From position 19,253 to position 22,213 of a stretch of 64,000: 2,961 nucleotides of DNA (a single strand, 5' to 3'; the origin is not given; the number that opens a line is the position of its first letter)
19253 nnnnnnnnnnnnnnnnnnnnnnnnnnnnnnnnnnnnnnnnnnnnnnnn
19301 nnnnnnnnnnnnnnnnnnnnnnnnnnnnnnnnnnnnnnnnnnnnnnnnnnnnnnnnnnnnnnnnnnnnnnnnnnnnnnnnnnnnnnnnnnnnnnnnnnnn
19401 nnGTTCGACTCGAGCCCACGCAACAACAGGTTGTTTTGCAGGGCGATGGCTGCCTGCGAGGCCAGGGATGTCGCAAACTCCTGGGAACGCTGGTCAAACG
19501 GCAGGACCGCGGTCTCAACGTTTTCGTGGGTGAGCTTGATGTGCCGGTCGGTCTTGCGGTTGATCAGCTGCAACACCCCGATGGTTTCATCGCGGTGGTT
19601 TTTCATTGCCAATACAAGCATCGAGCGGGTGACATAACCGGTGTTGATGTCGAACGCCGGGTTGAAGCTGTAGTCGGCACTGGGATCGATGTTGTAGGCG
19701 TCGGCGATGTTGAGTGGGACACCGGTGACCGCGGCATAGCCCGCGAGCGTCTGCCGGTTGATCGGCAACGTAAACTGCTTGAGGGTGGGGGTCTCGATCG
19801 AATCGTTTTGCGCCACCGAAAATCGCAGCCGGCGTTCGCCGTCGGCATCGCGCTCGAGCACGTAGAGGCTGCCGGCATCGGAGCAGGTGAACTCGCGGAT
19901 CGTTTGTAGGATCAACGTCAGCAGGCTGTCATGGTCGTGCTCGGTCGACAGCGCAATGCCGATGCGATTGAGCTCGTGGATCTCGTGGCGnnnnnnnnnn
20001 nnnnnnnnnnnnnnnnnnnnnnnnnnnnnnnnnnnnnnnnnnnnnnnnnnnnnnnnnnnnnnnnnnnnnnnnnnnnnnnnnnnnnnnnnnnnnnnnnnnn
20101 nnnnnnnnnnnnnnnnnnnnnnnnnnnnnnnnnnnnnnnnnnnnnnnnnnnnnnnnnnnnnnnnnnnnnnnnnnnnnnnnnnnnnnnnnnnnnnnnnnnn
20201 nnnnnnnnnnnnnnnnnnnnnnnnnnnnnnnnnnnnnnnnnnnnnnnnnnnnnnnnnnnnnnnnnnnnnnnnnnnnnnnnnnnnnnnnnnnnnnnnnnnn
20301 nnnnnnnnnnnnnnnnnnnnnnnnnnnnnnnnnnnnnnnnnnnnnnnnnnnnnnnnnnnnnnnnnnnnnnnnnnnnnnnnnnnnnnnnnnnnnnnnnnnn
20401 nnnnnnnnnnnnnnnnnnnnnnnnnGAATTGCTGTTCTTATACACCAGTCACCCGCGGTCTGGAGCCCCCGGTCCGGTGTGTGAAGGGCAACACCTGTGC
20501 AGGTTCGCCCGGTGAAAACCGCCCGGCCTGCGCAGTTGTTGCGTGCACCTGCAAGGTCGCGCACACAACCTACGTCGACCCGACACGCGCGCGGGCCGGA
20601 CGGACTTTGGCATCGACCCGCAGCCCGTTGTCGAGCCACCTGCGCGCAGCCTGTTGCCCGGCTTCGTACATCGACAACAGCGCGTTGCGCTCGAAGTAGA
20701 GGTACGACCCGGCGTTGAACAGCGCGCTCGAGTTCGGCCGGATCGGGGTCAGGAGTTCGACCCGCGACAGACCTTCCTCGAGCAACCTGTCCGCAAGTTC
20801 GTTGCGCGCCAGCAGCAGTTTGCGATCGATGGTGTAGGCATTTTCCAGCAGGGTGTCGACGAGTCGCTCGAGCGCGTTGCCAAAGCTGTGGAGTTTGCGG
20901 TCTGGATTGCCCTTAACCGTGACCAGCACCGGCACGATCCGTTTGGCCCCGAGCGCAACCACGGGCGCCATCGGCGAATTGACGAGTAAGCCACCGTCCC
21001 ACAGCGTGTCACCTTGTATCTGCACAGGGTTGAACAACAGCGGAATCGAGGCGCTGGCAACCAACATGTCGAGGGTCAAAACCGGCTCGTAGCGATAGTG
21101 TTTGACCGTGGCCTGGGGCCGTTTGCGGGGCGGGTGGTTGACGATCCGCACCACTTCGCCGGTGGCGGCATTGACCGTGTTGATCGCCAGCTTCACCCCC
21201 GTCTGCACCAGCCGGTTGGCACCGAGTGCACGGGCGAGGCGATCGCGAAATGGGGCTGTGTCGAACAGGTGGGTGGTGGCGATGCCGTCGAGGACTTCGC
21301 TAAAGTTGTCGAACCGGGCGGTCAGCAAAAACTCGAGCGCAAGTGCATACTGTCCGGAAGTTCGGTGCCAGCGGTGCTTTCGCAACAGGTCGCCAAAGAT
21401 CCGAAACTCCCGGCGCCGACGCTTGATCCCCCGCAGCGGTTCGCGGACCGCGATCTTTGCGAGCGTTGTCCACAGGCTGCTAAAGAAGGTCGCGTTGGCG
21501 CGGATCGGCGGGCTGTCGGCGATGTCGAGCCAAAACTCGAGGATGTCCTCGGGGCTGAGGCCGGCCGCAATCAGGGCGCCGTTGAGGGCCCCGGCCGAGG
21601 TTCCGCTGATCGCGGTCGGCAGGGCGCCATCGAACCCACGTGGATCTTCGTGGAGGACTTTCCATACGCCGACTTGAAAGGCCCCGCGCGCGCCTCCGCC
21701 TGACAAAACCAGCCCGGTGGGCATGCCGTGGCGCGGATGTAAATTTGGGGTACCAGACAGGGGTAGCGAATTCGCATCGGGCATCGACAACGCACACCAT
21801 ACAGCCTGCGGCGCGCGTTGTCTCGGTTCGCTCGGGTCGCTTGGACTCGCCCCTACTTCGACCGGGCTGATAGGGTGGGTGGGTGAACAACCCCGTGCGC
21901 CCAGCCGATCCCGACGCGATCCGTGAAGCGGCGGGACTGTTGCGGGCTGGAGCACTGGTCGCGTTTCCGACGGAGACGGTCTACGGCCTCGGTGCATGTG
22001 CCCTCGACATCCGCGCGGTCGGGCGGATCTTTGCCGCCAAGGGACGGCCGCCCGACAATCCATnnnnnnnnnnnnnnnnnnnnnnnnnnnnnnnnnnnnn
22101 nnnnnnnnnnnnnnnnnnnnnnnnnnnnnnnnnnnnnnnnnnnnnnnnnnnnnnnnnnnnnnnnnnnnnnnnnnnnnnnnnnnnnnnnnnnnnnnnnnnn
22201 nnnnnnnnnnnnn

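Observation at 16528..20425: GAF sensor kinase, tryptophanase/TPL-family lyase and stand-alone receiver encoded as one overlapping operon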

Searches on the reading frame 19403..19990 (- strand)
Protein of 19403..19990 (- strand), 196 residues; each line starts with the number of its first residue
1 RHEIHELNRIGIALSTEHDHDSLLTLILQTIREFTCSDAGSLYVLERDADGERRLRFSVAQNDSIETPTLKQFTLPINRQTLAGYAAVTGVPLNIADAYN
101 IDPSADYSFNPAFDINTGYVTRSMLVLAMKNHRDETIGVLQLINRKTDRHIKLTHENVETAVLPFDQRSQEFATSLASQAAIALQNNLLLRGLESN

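Call 55: search_solved_structures(query=window:19403-19990:-, max_evalue=0.01, show_alignments=5)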
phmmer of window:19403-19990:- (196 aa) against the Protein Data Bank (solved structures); distinct sequences matched with E-value up to 0.01: 16.
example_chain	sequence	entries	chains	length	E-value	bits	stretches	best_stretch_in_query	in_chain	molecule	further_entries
3lfv_A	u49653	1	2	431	2e-18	70.2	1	19-152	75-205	cGMP-specific 3',5'-cyclic phosphodiesterase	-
3mf0_A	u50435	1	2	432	2e-18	70.2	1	19-152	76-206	cGMP-specific 3',5'-cyclic phosphodiesterase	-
9lss_A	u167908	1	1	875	2e-17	67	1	19-151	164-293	cGMP-specific 3',5'-cyclic phosphodiesterase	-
3bjc_A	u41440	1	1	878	2e-17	66.9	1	19-151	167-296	cGMP-specific 3',5'-cyclic phosphodiesterase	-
2k31_A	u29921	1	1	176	1.4e-13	54.4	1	31-151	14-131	Phosphodiesterase 5A, cGMP-specific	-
1ykd_A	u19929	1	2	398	3.8e-13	53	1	19-190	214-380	adenylate cyclase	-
3jab_B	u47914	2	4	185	1.8e-07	34.6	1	29-160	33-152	GafB domain of phosphodiesterase 2A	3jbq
2zmf_A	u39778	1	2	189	4.1e-07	33.4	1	74-157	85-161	cAMP and cAMP-inhibited cGMP 3',5'-cyclic phosphodiesterase 10A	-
1mc0_A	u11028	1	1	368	7.8e-07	32.5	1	72-157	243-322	3',5'-cyclic nucleotide phosphodiesterase 2A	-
3ibj_A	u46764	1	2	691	1.5e-06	31.5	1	72-157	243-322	cGMP-dependent 3',5'-cyclic phosphodiesterase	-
9lrn_A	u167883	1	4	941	2.6e-06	30.8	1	72-156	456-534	cGMP-dependent 3',5'-cyclic phosphodiesterase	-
4mcw_A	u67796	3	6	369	3.7e-06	30.3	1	81-159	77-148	Metal dependent phosphohydrolase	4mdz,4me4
6mzb_B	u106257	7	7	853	0.002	21.4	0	82-149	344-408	Rod cGMP-specific 3',5'-cyclic phosphodiesterase subunit beta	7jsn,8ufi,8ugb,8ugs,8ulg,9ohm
10oz_A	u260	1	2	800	0.0023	21.2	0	67-157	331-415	cGMP-specific 3',5'-cyclic phosphodiesterase PDE5-PDE6 chimera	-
6x88_A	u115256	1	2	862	0.008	19.4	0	94-151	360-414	Cone cGMP-specific 3',5'-cyclic phosphodiesterase subunit alpha'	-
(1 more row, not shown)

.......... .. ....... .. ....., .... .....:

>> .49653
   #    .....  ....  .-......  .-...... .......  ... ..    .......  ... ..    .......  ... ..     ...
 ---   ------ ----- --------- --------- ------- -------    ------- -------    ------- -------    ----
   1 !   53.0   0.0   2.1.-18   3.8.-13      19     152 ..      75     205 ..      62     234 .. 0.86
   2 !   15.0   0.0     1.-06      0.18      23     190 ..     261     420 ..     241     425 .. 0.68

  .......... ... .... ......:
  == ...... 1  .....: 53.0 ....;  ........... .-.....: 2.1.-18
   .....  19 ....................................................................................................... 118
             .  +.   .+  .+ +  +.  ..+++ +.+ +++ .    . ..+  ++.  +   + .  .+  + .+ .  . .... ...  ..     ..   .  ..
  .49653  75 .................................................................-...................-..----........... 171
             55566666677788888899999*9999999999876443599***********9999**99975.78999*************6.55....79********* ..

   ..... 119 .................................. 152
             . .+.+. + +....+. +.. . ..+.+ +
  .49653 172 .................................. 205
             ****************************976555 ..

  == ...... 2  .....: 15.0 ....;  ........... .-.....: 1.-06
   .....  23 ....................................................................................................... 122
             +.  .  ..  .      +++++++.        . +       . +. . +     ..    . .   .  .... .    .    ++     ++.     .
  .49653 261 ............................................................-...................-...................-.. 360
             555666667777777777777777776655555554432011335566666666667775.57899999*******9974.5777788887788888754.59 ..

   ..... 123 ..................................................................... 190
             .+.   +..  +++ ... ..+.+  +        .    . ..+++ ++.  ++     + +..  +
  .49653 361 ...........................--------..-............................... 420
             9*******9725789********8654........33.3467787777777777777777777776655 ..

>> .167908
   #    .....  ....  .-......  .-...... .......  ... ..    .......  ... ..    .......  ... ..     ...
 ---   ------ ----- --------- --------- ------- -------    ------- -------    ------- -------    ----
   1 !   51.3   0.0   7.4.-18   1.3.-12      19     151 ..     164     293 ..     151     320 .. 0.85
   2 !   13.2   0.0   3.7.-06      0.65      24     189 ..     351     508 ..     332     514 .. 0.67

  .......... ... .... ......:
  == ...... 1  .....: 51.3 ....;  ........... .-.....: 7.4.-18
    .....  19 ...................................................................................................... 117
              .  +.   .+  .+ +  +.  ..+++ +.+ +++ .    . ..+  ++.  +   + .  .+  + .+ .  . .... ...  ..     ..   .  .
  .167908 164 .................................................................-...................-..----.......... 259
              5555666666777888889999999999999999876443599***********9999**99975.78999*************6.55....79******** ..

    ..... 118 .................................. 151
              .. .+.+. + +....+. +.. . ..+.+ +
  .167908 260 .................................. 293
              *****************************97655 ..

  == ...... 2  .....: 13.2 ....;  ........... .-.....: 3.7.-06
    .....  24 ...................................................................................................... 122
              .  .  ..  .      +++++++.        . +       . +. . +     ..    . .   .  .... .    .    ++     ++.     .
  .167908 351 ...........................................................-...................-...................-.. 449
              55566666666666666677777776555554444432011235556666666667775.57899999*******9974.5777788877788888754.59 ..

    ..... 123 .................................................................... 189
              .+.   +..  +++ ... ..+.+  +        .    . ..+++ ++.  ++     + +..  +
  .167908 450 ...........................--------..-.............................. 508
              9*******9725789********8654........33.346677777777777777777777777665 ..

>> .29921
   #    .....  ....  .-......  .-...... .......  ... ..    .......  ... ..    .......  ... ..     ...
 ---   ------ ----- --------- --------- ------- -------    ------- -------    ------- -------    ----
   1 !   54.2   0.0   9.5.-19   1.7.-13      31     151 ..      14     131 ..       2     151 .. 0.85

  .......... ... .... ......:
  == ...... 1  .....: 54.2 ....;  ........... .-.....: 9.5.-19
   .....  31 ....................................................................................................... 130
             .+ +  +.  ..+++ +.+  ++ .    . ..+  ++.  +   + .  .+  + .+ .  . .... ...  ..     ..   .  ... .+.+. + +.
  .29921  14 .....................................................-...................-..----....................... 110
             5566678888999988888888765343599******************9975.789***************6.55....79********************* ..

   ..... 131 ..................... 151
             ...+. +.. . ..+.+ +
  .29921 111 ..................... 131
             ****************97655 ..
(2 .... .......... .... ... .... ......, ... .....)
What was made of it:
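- On Cyclic-nucleotide-binding GAF (PDE2/5/10, CyaB2 type): Best PDB matches are PDE5 GAF-A (E 2e-18), CyaB2 (4e-13) and PDE2A GAF-B (2e-7) (call 55)
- Closest known: REC-GAF-histidine kinases and GAF-A of PDE5 / CyaB2. Same: The GAF sequence is closest to PDE5 GAF-A (E 2e-18) and keeps the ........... segment (call 55).
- The GAF domain resembles cyclic-nucleotide-binding GAFs rather than any known indole binder (call 55).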

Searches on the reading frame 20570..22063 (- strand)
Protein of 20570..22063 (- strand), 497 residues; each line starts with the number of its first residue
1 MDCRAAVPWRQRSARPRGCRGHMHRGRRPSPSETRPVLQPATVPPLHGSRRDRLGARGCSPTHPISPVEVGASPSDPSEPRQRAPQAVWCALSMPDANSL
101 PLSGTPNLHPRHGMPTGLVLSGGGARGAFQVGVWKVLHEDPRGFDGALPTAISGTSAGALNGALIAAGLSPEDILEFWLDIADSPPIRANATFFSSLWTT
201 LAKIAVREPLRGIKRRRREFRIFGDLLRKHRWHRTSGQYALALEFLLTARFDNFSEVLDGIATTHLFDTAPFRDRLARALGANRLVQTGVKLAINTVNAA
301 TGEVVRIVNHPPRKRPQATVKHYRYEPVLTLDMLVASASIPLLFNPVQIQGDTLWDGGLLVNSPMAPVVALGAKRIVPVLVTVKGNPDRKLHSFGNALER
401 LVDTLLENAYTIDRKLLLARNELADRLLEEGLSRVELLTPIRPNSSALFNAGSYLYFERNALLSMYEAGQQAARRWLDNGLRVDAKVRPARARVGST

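Call 5: search_protein_families(library=pfam, proteins=[window:20570-22063:-])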
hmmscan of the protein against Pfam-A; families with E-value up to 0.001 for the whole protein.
window:20570-22063:- (497 aa): 1 family
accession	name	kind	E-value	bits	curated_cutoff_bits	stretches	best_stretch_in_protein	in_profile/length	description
PF01734.28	Patatin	-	2.7e-31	109.7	27.7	1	118-367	1-189/191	Patatin-like phospholipase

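Call 6: search_protein_families(library=ncbifam, proteins=[window:20570-22063:-])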
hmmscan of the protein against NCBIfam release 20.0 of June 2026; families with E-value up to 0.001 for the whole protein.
window:20570-22063:- (497 aa): 4 families
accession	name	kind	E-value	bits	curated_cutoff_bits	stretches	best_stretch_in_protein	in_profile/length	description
NF041079.1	CBASS_lipase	equivalog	1.7e-08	34.1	200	1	261-365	84-181/317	CBASS cGAMP-activated phospholipase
NF043045.1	T4SS_VpdC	equivalog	8.9e-08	30.6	1000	0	118-179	308-364/880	Dot/Icm T4SS effector VpdC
NF053870.1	DS2_1_antiphage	equivalog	0.00045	19.6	400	0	118-178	3-63/299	anti-phage phospholipase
NF007623.0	PRK10279.1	equivalog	0.00055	19.2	272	0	334-379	133-178/301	patatin-like phospholipase RssA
